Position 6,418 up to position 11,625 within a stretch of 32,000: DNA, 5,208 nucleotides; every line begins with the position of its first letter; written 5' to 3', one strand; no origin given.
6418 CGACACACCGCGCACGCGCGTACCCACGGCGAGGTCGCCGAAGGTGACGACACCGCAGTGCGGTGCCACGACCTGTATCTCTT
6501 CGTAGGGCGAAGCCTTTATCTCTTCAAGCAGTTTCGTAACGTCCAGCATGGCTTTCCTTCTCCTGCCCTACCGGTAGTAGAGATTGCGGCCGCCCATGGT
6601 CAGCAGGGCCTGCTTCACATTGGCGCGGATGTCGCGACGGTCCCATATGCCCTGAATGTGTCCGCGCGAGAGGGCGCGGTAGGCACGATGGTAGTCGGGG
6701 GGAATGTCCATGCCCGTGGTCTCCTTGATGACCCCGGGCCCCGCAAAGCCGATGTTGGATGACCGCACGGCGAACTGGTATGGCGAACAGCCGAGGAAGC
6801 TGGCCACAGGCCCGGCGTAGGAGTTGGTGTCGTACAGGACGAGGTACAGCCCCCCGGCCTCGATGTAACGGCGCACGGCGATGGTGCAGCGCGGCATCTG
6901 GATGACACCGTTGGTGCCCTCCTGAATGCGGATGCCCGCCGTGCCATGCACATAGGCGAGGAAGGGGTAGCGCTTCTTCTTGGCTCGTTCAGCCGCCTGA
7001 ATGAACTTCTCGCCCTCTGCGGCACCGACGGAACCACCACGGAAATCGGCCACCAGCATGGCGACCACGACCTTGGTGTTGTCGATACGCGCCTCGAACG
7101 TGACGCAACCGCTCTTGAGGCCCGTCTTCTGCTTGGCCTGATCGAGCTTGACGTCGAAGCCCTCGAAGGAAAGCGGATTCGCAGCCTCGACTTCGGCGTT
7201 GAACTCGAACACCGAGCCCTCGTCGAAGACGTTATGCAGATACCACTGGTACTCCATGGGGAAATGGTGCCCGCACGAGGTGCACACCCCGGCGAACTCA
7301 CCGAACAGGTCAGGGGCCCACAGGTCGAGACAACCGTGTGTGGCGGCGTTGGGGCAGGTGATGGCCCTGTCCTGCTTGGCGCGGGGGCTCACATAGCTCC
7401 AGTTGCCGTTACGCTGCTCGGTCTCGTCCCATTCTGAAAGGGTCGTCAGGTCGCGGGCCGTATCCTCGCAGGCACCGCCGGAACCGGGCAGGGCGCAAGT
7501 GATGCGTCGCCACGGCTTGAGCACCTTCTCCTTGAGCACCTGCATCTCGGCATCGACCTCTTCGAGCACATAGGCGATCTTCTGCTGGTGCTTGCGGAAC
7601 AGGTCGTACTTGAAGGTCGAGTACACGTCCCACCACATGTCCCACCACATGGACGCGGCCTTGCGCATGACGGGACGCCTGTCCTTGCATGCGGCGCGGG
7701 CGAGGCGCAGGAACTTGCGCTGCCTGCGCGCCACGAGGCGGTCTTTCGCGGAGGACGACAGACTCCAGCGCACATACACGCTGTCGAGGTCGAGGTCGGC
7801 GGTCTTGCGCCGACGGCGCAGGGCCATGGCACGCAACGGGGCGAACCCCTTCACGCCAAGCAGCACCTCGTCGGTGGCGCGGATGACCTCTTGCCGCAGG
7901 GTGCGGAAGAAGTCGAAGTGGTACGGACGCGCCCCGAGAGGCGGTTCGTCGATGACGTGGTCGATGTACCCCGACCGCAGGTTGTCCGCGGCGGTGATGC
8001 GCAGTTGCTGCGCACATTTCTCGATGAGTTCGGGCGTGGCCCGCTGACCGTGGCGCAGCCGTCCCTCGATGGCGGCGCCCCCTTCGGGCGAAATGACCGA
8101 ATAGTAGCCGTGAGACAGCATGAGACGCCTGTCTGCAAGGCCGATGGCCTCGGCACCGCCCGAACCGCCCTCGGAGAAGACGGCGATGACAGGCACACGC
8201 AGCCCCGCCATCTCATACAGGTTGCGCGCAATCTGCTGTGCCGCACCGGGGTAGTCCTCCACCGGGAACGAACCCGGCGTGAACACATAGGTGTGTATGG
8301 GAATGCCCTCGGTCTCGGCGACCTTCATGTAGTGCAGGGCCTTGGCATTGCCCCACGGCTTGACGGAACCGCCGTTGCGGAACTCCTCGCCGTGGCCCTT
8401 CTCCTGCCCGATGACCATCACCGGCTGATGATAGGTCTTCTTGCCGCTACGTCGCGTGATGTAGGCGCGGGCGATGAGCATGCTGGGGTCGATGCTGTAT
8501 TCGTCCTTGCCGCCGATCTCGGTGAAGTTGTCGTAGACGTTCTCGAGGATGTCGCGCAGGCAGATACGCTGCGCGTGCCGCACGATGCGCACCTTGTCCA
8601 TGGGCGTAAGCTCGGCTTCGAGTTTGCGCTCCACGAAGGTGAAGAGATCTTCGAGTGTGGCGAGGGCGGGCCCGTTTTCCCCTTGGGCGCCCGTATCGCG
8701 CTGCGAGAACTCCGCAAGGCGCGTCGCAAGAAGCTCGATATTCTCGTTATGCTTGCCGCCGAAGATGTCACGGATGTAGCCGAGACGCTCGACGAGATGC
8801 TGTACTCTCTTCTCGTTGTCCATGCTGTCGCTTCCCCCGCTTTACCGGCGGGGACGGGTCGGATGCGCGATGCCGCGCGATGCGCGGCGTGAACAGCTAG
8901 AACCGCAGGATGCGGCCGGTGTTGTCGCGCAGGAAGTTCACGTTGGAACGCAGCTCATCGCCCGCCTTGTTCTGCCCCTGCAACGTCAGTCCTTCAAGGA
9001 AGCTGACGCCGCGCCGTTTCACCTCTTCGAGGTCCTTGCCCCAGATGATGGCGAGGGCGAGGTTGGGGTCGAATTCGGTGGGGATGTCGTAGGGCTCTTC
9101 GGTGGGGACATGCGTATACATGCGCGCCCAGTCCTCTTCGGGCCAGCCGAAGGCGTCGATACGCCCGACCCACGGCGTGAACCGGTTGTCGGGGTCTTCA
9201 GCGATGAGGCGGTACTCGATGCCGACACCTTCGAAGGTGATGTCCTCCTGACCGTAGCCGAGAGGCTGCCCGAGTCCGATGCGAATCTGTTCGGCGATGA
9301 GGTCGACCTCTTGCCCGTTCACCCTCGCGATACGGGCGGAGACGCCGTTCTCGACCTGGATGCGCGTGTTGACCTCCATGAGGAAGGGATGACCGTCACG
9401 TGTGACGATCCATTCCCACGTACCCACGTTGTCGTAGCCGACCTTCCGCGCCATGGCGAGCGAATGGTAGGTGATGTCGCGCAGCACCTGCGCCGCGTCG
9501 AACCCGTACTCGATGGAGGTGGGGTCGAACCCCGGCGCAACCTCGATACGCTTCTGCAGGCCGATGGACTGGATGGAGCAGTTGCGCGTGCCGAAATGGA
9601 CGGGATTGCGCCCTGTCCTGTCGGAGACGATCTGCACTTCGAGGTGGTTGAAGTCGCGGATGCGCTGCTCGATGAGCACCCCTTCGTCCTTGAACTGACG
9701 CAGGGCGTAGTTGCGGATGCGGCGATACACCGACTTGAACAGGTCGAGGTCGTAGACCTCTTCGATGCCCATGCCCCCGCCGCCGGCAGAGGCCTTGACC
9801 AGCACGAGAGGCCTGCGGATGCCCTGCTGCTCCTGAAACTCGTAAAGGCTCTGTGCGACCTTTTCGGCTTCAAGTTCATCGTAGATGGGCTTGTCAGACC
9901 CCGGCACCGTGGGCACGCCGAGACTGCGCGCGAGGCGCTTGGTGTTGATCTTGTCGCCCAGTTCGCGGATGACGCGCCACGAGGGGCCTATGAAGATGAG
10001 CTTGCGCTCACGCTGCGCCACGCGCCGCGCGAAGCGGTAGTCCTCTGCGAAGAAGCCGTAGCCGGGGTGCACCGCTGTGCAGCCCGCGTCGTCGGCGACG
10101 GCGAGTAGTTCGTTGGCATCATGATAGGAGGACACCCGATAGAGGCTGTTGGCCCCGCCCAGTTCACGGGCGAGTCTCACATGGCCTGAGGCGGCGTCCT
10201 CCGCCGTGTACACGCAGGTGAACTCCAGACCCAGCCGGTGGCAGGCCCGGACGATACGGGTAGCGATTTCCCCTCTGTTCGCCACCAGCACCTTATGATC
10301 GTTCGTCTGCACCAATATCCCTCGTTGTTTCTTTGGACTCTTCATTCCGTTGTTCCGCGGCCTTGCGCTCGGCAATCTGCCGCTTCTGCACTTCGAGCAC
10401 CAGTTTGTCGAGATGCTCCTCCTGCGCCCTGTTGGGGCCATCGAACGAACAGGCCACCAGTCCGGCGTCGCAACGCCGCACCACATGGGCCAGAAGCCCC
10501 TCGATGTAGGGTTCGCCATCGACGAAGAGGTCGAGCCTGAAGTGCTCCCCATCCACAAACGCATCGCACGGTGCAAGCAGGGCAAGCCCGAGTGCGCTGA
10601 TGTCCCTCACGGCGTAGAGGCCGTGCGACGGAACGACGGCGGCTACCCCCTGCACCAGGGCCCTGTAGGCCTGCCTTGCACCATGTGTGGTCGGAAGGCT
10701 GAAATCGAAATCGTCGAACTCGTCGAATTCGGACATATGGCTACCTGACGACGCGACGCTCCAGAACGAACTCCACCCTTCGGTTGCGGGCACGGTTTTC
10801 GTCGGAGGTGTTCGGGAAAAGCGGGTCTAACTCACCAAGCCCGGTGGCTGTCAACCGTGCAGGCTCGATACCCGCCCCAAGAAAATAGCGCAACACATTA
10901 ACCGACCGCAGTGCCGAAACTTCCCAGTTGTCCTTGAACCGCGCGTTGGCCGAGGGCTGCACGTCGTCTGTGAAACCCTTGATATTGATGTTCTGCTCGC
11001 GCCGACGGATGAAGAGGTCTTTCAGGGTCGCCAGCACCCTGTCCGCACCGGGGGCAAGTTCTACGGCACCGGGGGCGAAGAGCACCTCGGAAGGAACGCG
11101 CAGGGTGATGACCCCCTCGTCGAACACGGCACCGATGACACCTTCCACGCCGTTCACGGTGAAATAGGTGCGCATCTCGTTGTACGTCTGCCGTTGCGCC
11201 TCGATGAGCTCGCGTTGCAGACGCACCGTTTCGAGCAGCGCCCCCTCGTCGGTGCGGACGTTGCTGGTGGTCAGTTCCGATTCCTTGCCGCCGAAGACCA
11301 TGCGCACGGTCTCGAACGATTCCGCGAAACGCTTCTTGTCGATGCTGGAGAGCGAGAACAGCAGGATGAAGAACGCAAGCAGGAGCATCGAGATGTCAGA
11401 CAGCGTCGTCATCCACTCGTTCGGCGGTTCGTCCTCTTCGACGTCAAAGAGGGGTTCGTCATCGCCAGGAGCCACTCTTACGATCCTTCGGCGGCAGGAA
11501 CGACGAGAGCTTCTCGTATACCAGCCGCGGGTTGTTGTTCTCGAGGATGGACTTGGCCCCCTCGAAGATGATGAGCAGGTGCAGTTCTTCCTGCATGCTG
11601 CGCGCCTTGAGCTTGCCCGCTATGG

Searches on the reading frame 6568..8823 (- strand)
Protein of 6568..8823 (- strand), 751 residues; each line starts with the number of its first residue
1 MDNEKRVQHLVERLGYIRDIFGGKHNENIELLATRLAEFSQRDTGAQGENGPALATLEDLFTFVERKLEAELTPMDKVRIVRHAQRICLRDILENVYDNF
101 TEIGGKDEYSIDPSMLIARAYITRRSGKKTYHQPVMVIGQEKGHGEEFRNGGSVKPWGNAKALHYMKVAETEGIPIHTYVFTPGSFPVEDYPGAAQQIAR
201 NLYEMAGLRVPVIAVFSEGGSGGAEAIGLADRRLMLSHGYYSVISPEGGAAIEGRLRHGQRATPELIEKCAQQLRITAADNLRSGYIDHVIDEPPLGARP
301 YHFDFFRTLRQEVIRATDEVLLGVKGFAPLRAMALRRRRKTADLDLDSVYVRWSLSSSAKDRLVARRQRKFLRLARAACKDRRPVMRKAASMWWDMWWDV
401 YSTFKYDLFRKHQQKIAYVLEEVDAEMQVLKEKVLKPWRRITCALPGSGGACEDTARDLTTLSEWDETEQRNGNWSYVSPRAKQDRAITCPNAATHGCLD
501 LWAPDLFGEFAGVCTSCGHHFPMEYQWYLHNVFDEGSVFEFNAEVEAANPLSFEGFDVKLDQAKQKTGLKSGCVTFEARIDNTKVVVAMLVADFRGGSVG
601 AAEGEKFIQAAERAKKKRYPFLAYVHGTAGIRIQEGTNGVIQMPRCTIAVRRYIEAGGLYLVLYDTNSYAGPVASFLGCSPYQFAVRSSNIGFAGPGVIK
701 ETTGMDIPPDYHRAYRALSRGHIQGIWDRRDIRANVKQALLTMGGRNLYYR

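Call 23: search_protein_families(library=pfam, proteins=[window:6568-8823:-], max_evalue=0.00001)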
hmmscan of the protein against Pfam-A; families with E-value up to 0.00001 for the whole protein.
window:6568-8823:- (751 aa): 2 families
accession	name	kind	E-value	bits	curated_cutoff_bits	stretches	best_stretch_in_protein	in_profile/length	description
PF03255.19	ACCA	-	4.7e-53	180.8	23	1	26-319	5-289/310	Acetyl co-enzyme A carboxylase carboxyltransferase-like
PF01039.27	Carboxyl_trans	-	1.2e-09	37.8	22.3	0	539-706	9-180/493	Carboxyl transferase domain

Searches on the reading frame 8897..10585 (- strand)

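Call 23: search_protein_families(library=pfam, proteins=[window:8897-10585:-], max_evalue=0.00001)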
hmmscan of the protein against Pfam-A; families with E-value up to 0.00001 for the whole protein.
window:8897-10585:- (562 aa): 3 families
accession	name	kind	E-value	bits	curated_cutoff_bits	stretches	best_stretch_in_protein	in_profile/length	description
PF00289.28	Biotin_carb_N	-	1.2e-32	113.1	25.5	1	97-206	3-110/110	Biotin carboxylase, N-terminal domain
PF02786.22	CPSase_L_D2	-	1e-29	104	19.8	1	211-442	1-208/211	Carbamoyl-phosphate synthase L chain, ATP binding domain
PF02785.25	Biotin_carb_C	-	1.1e-12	48.4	32.4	1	457-539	1-81/108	Biotin carboxylase C-terminal domain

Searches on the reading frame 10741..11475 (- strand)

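Call 23: search_protein_families(library=pfam, proteins=[window:10741-11475:-], max_evalue=0.00001)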
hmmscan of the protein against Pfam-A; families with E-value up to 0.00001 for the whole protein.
window:10741-11475:- (244 aa): 2 families
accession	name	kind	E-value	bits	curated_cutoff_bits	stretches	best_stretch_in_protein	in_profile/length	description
PF00691.25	OmpA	-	9.5e-14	52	27.2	1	132-232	1-98/98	OmpA family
PF13677.11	MotB_plug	-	7.2e-12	45.1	24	1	15-58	10-55/58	Membrane MotB of proton-channel complex MotA/MotB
